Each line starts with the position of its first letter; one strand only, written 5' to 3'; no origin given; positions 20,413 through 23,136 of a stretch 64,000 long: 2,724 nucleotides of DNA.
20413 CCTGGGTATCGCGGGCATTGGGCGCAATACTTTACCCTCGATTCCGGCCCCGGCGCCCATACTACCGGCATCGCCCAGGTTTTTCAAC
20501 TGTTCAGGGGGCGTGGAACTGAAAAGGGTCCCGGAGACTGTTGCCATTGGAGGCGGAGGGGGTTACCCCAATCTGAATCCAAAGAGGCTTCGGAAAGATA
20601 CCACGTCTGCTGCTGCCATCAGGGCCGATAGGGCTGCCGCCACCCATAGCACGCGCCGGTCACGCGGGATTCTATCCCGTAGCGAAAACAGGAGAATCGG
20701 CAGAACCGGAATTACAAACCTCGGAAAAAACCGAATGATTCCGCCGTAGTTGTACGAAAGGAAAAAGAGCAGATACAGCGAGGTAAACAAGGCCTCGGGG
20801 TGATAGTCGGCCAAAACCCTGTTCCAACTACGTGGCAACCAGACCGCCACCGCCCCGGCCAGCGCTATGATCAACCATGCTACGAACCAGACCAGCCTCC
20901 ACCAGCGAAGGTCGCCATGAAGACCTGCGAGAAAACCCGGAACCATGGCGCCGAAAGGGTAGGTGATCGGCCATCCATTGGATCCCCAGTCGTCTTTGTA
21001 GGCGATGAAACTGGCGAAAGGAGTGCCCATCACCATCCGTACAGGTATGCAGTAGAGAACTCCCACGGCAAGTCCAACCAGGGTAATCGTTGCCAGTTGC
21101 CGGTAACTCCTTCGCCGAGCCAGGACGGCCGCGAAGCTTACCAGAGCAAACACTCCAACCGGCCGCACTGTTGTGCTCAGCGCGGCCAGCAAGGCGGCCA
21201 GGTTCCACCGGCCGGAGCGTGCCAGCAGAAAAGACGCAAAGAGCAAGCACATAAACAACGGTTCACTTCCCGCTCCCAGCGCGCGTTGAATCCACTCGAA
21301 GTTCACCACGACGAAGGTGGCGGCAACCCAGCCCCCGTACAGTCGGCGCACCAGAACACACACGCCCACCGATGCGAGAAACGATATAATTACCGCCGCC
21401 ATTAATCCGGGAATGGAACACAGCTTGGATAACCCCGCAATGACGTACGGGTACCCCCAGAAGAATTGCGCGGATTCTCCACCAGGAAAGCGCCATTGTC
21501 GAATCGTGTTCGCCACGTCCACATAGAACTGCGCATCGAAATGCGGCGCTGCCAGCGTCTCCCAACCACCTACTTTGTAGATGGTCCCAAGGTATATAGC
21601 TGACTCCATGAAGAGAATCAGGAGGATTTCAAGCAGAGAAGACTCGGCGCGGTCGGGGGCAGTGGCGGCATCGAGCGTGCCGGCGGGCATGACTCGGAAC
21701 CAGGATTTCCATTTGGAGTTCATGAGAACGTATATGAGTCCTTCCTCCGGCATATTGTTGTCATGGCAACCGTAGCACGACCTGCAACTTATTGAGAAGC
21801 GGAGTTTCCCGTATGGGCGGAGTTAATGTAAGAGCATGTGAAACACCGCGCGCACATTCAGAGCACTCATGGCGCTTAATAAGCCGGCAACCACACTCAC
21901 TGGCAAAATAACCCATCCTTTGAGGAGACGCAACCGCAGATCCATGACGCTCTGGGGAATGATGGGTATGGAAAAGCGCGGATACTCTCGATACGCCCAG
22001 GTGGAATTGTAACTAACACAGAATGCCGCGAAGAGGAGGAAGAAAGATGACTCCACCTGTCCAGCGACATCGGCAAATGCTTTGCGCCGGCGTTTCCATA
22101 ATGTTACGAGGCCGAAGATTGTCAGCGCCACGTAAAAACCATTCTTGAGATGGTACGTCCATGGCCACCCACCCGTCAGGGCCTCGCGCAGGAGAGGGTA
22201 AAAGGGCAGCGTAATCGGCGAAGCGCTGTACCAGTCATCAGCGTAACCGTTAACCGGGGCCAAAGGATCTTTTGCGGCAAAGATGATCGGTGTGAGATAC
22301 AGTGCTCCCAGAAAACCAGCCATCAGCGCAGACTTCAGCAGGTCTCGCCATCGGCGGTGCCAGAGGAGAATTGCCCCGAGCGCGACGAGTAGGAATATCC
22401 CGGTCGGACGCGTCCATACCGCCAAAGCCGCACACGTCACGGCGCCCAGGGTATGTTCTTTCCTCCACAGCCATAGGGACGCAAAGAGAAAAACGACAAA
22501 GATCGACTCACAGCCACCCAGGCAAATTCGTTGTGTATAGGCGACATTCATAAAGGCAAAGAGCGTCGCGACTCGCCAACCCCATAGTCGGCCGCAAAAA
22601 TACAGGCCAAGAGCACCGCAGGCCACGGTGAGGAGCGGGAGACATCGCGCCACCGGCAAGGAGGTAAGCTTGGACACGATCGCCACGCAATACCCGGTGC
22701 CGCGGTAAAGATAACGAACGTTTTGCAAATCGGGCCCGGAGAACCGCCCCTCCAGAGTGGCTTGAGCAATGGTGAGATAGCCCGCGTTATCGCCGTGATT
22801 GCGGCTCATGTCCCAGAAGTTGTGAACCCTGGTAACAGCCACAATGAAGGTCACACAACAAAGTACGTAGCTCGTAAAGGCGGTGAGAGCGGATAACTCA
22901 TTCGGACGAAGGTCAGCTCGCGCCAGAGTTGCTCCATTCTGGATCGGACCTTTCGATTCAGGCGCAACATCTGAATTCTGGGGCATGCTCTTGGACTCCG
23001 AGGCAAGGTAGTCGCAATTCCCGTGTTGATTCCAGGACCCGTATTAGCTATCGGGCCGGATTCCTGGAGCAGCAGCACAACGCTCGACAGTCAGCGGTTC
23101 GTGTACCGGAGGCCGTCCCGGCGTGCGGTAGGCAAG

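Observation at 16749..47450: About eleven GT-C-like membrane glycosyltransferase candidates packed into one 31-kb envelope-glycan island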

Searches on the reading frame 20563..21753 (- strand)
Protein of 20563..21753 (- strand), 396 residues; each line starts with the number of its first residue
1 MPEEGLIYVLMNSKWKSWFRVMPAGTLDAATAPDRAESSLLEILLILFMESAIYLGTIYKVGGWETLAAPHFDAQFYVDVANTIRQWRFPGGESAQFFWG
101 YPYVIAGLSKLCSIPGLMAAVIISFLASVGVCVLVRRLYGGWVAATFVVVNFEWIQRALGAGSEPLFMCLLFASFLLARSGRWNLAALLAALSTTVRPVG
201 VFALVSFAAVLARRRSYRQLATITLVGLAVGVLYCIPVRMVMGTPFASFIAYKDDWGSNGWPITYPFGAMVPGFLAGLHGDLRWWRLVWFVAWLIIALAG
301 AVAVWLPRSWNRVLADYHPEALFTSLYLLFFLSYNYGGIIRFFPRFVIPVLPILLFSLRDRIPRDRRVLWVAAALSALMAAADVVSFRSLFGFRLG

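Call 3: search_protein_families(library=pfam, proteins=[window:20563-21753:-], max_evalue=0.01)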
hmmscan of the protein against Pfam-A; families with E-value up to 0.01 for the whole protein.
window:20563-21753:- (396 aa): 1 family
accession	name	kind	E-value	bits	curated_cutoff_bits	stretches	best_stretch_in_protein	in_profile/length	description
PF09534.15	Trp_oprn_chp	-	0.0024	18.2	29.6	1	191-314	40-147/180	Tryptophan-associated transmembrane protein (Trp_oprn_chp)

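Call 8: search_protein_families(library=ncbifam, proteins=[window:20563-21753:-], max_evalue=1)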
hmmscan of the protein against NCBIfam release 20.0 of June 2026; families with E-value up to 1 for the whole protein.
window:20563-21753:- (396 aa): 1 family
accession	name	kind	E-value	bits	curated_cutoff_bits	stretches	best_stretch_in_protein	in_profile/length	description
TIGR04154.1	archaeo_STT3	subfamily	0.055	11.8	450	1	199-314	218-331/831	oligosaccharyl transferase, archaeosortase A system-associated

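Call 9: search_protein_families(library=pfam, proteins=[window:20563-21753:-], max_evalue=10)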
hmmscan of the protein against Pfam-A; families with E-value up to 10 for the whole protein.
window:20563-21753:- (396 aa): 1 family
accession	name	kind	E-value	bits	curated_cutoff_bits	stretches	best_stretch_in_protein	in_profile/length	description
PF09534.15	Trp_oprn_chp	-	0.0024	18.2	29.6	1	191-314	40-147/180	Tryptophan-associated transmembrane protein (Trp_oprn_chp)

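Call 10: find_homologous_proteins(query=window:20563-21753:-, max_evalue=0.001)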
Query window:20563-21753:- (396 aa): 106 proteins with E <= 0.001 among 8000 candidates.
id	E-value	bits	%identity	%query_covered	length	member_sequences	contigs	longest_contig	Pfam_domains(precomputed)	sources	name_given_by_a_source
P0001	6.5e-232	788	90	100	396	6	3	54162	-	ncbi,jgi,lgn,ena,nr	ncbi:MAG TPA: hypothetical protein VKO18_00640 [Terriglobia bacterium]|nr:hypothetical protein [Terr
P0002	1.2e-206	705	82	97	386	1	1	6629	-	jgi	jgi:hypothetical protein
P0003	2.1e-206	704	83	97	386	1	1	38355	PF09594.17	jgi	jgi:hypothetical protein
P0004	7.8e-176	603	73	97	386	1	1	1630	PF09594.17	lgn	-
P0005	1.2e-138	481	59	97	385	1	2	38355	-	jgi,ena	jgi:hypothetical protein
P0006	8.7e-138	478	59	97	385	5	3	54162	-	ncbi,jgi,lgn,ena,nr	ncbi:MAG TPA: hypothetical protein VKO18_00585 [Terriglobia bacterium]|nr:hypothetical protein [Terr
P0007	9.8e-138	478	58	97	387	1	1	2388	-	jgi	jgi:hypothetical protein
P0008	9.9e-137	474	58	97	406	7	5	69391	-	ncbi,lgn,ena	-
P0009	2.9e-136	473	56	99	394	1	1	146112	-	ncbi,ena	-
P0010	1.7e-135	470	59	98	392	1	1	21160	-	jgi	jgi:Gpi18-like mannosyltransferase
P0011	5.3e-135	469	58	97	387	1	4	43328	-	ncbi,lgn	ncbi:MAG: hypothetical protein ACLQVL_14235 [Terriglobia bacterium]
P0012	6.1e-134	465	57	97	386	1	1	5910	-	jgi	jgi:hypothetical protein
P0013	8.7e-132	458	58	97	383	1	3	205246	-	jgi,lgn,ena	jgi:hypothetical protein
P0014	1.1e-130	454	56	98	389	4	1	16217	-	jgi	jgi:hypothetical protein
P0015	1.8e-130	454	58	97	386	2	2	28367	-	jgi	jgi:hypothetical protein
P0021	5.9e-127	442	56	97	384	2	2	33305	-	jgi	jgi:Gpi18-like mannosyltransferase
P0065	2.0e-110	388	52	91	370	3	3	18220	PF09594.17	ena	-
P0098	3.8e-64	235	37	86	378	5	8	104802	-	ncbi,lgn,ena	-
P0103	9.8e-60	221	38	93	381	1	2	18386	-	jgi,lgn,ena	jgi:hypothetical protein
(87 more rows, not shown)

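Call 17: search_solved_structures(query=A2, max_evalue=10, show_alignments=2)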
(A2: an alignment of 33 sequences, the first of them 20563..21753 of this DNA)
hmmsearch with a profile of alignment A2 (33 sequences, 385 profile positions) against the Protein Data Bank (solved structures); distinct sequences matched with E-value up to 10: 1.
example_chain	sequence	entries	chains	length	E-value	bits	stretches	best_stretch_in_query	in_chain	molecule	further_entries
7vl8_R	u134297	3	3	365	3.8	9.6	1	194-336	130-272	C-C chemokine receptor type 1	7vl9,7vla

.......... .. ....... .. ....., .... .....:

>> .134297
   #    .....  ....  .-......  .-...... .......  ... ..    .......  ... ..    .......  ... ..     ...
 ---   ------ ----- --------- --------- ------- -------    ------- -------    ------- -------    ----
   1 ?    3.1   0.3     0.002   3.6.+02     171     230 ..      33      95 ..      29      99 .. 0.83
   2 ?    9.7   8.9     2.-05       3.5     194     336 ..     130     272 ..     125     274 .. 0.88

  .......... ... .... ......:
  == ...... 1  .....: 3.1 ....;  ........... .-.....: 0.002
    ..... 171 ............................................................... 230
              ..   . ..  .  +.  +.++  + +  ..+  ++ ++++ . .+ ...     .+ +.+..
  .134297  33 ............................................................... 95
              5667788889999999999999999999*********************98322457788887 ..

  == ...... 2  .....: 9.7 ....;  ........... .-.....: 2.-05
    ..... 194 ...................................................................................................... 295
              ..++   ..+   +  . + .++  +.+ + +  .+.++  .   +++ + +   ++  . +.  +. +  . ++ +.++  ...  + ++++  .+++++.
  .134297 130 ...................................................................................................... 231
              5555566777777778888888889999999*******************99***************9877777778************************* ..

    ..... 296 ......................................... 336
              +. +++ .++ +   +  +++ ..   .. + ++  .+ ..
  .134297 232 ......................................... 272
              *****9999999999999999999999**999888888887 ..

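Call 18: search_protein_families(library=pfam, alignment_id=A2, max_evalue=0.01)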
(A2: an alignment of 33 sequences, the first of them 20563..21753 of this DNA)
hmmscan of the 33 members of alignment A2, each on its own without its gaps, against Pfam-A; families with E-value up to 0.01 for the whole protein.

A. member 1, window:20563-21753:- (396 aa): 1 family
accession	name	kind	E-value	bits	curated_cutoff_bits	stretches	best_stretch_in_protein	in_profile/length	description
PF09534.15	Trp_oprn_chp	-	0.0024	18.2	29.6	1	191-314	40-147/180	Tryptophan-associated transmembrane protein (Trp_oprn_chp)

B. families by the number of members that match (of 33 scanned): 3 families
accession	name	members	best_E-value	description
PF09594.16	GT87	5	6.4e-06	Glycosyltransferase family 87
PF09534.15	Trp_oprn_chp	3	4.3e-05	Tryptophan-associated transmembrane protein (Trp_oprn_chp)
PF04418.17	DUF543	1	0.0098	Domain of unknown function (DUF543)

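Call 64: search_protein_families(library=pfam, proteins=[P0003, P0004, P0065, P0010, P0021, P0098, P0103], max_evalue=1)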
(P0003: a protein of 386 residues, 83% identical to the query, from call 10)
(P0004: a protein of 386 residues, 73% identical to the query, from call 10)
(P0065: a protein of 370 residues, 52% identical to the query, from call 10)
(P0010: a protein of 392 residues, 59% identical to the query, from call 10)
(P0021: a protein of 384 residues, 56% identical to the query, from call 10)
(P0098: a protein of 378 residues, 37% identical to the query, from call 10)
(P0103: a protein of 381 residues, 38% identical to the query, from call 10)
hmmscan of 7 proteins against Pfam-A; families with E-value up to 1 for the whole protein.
P0003 (386 aa): 2 families
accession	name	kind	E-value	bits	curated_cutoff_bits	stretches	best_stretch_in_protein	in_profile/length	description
PF09594.16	GT87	-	1.2e-05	25.6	25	1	98-304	10-215/237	Glycosyltransferase family 87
PF09534.15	Trp_oprn_chp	-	4.3e-05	23.9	29.6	1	181-310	40-153/180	Tryptophan-associated transmembrane protein (Trp_oprn_chp)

P0004 (386 aa): 3 families
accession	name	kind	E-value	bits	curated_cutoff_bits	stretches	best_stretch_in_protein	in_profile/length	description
PF09594.16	GT87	-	5.1e-07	30.1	25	1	101-305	16-221/237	Glycosyltransferase family 87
PF11200.13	DUF2981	-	0.08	12.9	27.2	0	116-139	308-331/352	Protein of unknown function (DUF2981)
PF14175.11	YaaC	-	0.087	12.6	27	1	311-334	247-270/307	YaaC-like Protein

P0065 (370 aa): 4 families
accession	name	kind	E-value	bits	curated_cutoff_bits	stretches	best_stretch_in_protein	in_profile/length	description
PF09594.16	GT87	-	6.4e-06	26.5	25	1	78-287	5-218/237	Glycosyltransferase family 87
PF04418.17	DUF543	-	0.0098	16.2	24.1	1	168-212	25-68/75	Domain of unknown function (DUF543)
PF14897.12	EpsG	-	0.12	11.9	30.1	1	23-332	7-283/326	EpsG family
PF09852.15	DUF2079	-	0.31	10.5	28.2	1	140-217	118-195/459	Predicted membrane protein (DUF2079)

P0010 (392 aa): 0 families

P0021 (384 aa): 0 families

P0098 (378 aa): 1 family
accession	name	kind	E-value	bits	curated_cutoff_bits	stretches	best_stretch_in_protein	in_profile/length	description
PF09594.16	GT87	-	2.8e-05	24.4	25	1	84-308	13-236/237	Glycosyltransferase family 87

P0103 (381 aa): 0 families
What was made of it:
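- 20563..21753 (-): g04, family A GT-C candidate (396 aa), invariant D73...Y77 after TM1. Homologues P0003, P0004 and P0065 reach the GT87 gathering score (call 64).
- Closest known: Mycobacterial arabinogalactan/LAM/PIM machinery. Same: Family A borders on GT87 (call 64).
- Three family A homologues reach it for GT87 (call 64).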

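Call 82: find_encoding_contigs(protein=P0001, flank=10000, max_places=2)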
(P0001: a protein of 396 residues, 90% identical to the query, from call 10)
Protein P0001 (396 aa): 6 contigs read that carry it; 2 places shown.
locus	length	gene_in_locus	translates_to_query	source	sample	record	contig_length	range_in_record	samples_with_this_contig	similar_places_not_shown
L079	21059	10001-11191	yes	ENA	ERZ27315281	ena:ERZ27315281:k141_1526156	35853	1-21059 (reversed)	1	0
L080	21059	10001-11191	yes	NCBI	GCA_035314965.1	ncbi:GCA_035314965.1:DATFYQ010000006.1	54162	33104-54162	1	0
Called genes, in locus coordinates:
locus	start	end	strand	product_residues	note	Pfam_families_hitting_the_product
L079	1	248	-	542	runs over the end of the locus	-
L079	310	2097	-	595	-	PF00535:Glycos_transf_2, PF10111:Glyco_tranf_2_2 (faint), PF13641:Glyco_tranf_2_3, PF13632:Glyco_trans_2_3 (weak), PF01522:Polysacc_deac_1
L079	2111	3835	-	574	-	PF00535:Glycos_transf_2, PF10111:Glyco_tranf_2_2, PF13641:Glyco_tranf_2_3, PF01522:Polysacc_deac_1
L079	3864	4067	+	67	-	-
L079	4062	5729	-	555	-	PF01943:Polysacc_synt, PF13440:Polysacc_synt_3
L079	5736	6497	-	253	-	PF13489:Methyltransf_23, PF08241:Methyltransf_11, PF08242:Methyltransf_12, PF13649:Methyltransf_25 (faint), PF13847:Methyltransf_31 (weak)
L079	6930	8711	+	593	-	-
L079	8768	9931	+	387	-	-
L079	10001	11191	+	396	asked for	-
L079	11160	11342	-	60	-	-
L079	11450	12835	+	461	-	PF13231:PMT_2 (weak)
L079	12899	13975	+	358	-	PF13439:Glyco_transf_4, PF13579:Glyco_trans_4_4, PF20706:GT4-conflict, PF00534:Glycos_transf_1, PF13692:Glyco_trans_1_4, PF13524:Glyco_trans_1_2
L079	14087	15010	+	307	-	PF13641:Glyco_tranf_2_3, PF00535:Glycos_transf_2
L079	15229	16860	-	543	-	PF04055:Radical_SAM, PF01814:Hemerythrin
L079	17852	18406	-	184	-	-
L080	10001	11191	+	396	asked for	-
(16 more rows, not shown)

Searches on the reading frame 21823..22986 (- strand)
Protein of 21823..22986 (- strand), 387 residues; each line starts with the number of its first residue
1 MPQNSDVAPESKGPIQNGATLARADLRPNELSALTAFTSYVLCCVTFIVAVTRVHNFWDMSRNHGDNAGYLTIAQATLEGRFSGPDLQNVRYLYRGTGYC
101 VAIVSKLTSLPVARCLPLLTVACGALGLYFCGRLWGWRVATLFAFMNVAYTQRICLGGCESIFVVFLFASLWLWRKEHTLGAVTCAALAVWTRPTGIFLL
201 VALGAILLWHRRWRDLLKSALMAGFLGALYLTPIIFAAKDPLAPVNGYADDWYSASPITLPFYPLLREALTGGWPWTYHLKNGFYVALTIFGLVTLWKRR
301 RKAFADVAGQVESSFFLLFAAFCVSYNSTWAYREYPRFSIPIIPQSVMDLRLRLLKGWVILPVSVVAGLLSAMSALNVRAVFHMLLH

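Call 3: search_protein_families(library=pfam, proteins=[window:21823-22986:-], max_evalue=0.01)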
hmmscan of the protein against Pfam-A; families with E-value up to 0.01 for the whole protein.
window:21823-22986:- (387 aa): 0 families

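Call 8: search_protein_families(library=ncbifam, proteins=[window:21823-22986:-], max_evalue=1)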
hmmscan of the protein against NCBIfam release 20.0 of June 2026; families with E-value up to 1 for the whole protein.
window:21823-22986:- (387 aa): 3 families
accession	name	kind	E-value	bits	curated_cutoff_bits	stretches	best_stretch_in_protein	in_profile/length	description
NF046093.1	AZOBR_p60025_fam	subfamily_domain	1.8e-07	30.7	150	1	157-222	161-226/232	AZOBR_p60025 family cell surface glycopolymer formation protein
NF033507.3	Loki-CTERM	subfamily_domain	0.19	12.1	19.9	1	197-214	9-26/27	Loki-CTERM sorting domain-containing protein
NF045529.2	Heimdall-CTERM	domain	0.42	11.1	24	0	284-302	7-25/26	Heimdall-CTERM domain-containing surface protein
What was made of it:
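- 21823..22986 (-): g05, family A GT-C candidate (387 aa). Hits NCBIfam NF046093, 'cell surface glycopolymer formation protein', at 1.8e-7 but below cutoff (call 8).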

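Call 9: search_protein_families(library=pfam, proteins=[window:21823-22986:-], max_evalue=10)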
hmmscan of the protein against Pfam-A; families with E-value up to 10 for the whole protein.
window:21823-22986:- (387 aa): 0 families
